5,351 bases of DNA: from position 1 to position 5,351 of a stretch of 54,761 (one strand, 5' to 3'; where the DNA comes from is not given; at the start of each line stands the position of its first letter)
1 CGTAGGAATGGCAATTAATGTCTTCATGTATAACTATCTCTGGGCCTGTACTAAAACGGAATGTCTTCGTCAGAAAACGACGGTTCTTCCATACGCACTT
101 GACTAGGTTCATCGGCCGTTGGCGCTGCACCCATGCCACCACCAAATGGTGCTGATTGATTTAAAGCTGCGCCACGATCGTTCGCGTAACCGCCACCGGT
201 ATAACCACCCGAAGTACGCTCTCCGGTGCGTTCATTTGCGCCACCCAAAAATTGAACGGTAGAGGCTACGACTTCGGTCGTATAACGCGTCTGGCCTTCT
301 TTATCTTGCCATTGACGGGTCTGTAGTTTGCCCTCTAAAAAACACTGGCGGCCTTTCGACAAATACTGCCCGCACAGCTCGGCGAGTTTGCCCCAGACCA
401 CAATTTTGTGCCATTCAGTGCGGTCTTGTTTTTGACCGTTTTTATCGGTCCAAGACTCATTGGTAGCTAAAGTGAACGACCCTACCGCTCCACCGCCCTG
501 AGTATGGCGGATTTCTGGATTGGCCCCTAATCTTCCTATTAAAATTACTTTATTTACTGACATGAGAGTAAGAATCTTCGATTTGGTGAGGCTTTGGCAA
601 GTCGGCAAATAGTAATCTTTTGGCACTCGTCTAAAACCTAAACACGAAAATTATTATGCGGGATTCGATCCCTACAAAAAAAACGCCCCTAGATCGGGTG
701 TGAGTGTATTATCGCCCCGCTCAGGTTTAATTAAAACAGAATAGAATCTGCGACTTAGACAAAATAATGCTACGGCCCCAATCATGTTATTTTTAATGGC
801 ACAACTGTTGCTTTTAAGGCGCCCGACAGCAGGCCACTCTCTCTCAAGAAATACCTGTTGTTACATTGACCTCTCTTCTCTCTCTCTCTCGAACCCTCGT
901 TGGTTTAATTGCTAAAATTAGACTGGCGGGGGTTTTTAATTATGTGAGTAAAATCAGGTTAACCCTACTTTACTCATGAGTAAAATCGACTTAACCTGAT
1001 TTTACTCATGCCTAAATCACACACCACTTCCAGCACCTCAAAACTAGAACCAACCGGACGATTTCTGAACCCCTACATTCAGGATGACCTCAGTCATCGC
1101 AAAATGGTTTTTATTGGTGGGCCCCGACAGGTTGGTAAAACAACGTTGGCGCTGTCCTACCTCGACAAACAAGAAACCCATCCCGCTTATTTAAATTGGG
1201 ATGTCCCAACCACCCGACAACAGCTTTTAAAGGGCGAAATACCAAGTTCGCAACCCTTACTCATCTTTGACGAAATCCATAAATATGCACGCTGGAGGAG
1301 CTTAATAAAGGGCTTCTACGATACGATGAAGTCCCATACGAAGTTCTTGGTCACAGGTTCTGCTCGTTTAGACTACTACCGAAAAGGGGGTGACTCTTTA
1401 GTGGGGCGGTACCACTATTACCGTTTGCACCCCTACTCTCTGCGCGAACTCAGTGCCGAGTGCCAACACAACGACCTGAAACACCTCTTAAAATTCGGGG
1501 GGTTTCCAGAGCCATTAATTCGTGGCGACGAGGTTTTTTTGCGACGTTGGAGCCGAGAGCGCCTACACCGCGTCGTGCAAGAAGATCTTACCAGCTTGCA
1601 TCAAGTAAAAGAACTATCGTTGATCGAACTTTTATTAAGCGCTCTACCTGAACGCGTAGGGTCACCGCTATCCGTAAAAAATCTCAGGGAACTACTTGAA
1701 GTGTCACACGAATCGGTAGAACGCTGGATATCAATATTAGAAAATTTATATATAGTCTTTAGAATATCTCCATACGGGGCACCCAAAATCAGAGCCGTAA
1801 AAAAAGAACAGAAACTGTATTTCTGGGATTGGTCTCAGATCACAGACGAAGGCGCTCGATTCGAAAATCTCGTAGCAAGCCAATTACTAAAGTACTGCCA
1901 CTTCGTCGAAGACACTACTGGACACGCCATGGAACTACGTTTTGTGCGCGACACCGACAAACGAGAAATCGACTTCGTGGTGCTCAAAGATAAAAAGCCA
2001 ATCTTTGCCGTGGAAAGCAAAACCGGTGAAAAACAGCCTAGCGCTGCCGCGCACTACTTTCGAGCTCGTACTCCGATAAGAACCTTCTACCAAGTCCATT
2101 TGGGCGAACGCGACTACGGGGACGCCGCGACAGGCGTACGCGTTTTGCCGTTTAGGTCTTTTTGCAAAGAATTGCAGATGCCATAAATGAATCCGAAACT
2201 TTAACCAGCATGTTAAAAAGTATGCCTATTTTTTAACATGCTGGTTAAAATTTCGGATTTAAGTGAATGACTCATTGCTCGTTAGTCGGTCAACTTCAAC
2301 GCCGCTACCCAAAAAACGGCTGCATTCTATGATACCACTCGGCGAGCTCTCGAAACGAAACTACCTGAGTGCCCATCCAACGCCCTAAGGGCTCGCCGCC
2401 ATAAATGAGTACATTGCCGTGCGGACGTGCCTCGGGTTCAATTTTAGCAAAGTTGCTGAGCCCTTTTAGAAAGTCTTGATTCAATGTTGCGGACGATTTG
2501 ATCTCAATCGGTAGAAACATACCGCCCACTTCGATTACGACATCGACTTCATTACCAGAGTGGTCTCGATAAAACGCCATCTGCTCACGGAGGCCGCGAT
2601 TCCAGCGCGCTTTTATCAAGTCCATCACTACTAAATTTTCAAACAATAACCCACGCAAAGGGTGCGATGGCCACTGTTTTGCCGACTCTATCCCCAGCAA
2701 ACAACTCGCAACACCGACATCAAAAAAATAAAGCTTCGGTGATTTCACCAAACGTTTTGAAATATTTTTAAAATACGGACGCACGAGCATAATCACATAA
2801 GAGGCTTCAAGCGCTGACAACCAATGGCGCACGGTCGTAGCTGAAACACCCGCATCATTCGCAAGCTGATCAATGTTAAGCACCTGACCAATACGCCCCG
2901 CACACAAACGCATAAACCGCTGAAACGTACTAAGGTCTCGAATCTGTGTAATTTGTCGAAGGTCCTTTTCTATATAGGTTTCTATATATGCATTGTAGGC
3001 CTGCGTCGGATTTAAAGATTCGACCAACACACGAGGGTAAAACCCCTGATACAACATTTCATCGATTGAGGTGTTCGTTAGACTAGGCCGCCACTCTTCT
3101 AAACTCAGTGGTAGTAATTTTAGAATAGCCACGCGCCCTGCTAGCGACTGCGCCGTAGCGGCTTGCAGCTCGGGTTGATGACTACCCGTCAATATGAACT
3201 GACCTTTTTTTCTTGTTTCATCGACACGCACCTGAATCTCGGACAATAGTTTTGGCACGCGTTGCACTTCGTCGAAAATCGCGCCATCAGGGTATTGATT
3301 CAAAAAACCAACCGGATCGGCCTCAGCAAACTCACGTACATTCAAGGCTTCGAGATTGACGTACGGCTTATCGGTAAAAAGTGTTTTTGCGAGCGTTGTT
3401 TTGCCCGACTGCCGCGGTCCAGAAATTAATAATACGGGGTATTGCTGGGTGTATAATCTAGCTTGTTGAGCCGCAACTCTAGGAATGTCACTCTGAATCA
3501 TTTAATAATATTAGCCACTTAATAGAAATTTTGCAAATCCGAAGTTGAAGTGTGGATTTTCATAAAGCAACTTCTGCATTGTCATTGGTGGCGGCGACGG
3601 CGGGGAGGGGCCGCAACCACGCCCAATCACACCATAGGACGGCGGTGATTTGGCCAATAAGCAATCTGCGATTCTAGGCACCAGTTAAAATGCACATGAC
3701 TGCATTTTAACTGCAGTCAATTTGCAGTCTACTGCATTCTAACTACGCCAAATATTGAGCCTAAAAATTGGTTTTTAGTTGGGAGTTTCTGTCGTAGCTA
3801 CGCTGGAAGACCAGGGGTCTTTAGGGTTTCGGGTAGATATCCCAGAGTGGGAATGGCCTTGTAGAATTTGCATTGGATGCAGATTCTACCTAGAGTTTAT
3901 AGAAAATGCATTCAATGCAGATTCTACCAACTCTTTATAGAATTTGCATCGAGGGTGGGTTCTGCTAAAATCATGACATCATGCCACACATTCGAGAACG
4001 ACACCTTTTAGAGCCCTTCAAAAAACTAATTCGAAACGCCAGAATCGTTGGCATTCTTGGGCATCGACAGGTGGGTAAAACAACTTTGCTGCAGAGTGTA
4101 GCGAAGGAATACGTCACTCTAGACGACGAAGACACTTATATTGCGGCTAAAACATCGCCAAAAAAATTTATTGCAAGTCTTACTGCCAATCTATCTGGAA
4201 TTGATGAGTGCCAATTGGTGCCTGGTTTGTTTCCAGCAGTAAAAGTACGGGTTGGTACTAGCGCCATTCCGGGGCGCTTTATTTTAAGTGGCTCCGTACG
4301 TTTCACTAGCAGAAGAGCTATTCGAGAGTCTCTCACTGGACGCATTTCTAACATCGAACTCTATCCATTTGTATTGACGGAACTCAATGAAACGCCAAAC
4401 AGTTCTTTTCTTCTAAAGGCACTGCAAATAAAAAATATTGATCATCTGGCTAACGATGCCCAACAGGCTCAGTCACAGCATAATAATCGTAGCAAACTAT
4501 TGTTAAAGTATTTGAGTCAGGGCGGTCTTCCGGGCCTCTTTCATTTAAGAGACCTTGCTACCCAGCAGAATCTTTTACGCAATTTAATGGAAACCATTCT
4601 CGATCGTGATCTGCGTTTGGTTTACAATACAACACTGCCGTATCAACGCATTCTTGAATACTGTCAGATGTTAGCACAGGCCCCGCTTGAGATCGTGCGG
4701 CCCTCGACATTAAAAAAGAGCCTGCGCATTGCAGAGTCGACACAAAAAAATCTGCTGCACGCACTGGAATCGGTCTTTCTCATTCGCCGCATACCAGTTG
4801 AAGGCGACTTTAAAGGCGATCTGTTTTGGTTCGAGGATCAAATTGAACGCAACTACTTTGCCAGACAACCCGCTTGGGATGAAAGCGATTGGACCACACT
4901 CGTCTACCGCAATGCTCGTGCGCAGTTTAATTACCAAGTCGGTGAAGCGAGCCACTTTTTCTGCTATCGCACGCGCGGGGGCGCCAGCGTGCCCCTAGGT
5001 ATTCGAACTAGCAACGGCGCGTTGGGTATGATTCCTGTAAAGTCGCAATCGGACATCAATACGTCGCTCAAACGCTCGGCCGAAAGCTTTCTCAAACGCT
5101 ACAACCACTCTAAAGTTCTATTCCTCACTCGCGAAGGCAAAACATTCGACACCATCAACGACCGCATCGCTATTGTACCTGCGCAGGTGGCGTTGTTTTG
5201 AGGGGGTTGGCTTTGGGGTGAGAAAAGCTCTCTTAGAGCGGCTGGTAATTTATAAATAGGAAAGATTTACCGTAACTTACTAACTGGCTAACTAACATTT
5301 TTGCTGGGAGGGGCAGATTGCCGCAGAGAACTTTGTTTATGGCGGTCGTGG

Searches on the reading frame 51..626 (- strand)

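Call 3: search_protein_families(library=pfam, proteins=[window:51-626:-], max_evalue=0.01)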
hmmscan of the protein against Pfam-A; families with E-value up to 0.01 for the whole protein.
window:51-626:- (191 aa): 1 family
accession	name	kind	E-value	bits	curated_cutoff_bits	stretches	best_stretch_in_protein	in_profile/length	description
PF00436.31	SSB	-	2.2e-39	134.1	26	1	24-127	1-104/104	Single-strand binding protein family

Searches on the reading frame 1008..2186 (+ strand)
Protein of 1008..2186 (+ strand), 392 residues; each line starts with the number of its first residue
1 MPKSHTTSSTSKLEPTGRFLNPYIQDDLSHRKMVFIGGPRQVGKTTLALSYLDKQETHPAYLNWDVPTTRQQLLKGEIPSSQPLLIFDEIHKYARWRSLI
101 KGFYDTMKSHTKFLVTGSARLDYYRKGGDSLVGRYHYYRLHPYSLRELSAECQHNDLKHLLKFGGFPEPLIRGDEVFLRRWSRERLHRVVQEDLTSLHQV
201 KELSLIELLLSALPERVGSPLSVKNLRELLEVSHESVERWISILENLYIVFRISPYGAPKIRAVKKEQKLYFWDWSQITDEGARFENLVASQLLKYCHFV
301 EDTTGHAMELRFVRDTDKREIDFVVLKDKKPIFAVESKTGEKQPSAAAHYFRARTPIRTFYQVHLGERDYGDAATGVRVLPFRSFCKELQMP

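Call 3: search_protein_families(library=pfam, proteins=[window:1008-2186:+], max_evalue=0.01)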
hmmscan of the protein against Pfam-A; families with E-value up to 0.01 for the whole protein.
window:1008-2186:+ (392 aa): 2 families
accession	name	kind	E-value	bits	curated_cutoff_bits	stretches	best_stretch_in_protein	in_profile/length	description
PF13173.12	AAA_14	-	9.4e-26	90.8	27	1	31-148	2-128/129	AAA domain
PF13635.12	DUF4143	-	2.1e-25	89.8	28.1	1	191-339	1-159/160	Domain of unknown function (DUF4143)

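Call 12: search_protein_families(library=padloc, proteins=[window:1008-2186:+], max_evalue=1)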
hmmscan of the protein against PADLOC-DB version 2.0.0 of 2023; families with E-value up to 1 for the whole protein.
window:1008-2186:+ (392 aa): 11 families
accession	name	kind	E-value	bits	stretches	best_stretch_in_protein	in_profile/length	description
PDLC04790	PDC-S01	-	1.5e-50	170.1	1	17-346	13-374/422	-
PDLC04789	PDC-S01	-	1.7e-48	163.6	1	18-358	4-359/375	-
PDLC04787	PDC-S01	-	1.5e-31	107.7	1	28-370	24-388/412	-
PDLC04791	PDC-S01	-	1.5e-25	87.7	1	30-356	18-368/395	-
PDLC04786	PDC-S01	-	2.4e-14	50.9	2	29-155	18-160/439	-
PDLC04788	PDC-S01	-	5.1e-11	40.2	2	29-161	17-163/448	-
PDLC04792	PDC-S01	-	1e-07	28.9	2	279-348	334-393/452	-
PDLC01037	Csx1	-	0.0063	14.1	1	271-343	197-256/320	ARF+Nuclease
PDLC01968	CARF_PDDEXK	-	0.031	11.4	1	266-350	233-303/361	-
PDLC01720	Csa3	-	0.048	12.2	1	210-250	31-75/118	Csa3_1_CAS-I-II-III-IV-V-VI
PDLC04140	mad8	-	0.057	10.9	1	24-51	20-47/314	mads_8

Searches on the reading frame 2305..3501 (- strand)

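Call 3: search_protein_families(library=pfam, proteins=[window:2305-3501:-], max_evalue=0.01)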
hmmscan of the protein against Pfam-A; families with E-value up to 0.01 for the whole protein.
window:2305-3501:- (398 aa): 5 families
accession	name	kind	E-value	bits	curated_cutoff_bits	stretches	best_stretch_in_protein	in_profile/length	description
PF13635.12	DUF4143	-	4.2e-48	163.6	28.1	1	178-337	1-160/160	Domain of unknown function (DUF4143)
PF13173.12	AAA_14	-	3.1e-26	92.3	27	1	22-136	3-127/129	AAA domain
PF13401.12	AAA_22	-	0.00026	21.7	27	0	22-49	6-33/130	AAA domain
PF13191.12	AAA_16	-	0.00063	20.7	32.6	1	17-114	20-110/167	AAA ATPase domain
PF20720.3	nSTAND3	-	0.004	17.3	27.2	0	11-44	7-40/155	Novel STAND NTPase 3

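Call 12: search_protein_families(library=padloc, proteins=[window:2305-3501:-], max_evalue=1)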
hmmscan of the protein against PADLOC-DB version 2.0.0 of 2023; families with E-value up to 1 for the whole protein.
window:2305-3501:- (398 aa): 12 families
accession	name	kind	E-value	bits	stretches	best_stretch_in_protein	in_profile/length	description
PDLC04790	PDC-S01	-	1.6e-100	334.8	1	1-371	8-402/422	-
PDLC04789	PDC-S01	-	3.3e-58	195.5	1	6-344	2-348/375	-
PDLC04787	PDC-S01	-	1.1e-30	104.8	1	4-355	9-376/412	-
PDLC04791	PDC-S01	-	9.1e-30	101.6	1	13-358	11-370/395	-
PDLC04788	PDC-S01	-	1.1e-20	72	2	166-353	206-396/448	-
PDLC04786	PDC-S01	-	5.5e-18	62.9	3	252-349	303-399/439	-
PDLC04792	PDC-S01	-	4.2e-13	46.7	3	253-340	303-388/452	-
PDLC04133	mad1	-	0.00018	19.8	1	206-229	4-27/60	mads_1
PDLC01903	CARF4--CARF_PDDEXK_TM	-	0.004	14.6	1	213-359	227-341/380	-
PDLC04140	mad8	-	0.011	13.3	1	19-41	25-47/314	mads_8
PDLC01994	RtcR_PspF1--CARF_AAA_HTH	-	0.011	12.8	1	4-54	164-214/468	-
PDLC01515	Csx3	-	0.02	12.5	1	19-43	4-28/183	"CAS-I,CAS-III; associated"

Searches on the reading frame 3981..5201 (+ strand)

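Call 3: search_protein_families(library=pfam, proteins=[window:3981-5201:+], max_evalue=0.01)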
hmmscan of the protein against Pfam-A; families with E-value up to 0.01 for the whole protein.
window:3981-5201:+ (406 aa): 3 families
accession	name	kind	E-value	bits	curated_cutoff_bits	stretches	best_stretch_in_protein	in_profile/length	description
PF13173.12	AAA_14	-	3e-20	73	27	1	20-135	2-128/129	AAA domain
PF13635.12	DUF4143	-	5.1e-05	23.5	28.1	1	221-272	13-64/160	Domain of unknown function (DUF4143)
PF20720.3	nSTAND3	-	0.0055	16.8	27.2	0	14-64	11-58/155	Novel STAND NTPase 3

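Call 12: search_protein_families(library=padloc, proteins=[window:3981-5201:+], max_evalue=1)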
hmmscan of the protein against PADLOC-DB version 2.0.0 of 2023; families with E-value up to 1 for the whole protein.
window:3981-5201:+ (406 aa): 11 families
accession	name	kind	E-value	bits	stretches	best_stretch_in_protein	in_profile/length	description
PDLC04790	PDC-S01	-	2.7e-55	185.8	2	1-272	8-271/422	-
PDLC04789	PDC-S01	-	2.1e-24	84.3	1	6-272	3-247/375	-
PDLC04787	PDC-S01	-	1.9e-19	67.9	1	5-272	11-276/412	-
PDLC04791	PDC-S01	-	1.4e-07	28.6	1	21-137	20-152/395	-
PDLC04786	PDC-S01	-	6.6e-06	23.1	1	25-186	25-199/439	-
PDLC04792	PDC-S01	-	1.1e-05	22.2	1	19-185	18-198/452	-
PDLC04788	PDC-S01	-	2.1e-05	21.7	1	25-205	24-211/448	-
PDLC04140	mad8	-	0.0027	15.3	1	7-47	14-54/314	mads_8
PDLC00304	PtuA1|PtuA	-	0.0055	13.9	1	21-52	40-72/444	AAA ATPase domain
PDLC04984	PDC-S27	-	0.0055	13.6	1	18-48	21-51/474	-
PDLC00303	PtuA1|PtuA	-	0.014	12.5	1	22-66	14-57/386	AAA ATPase domain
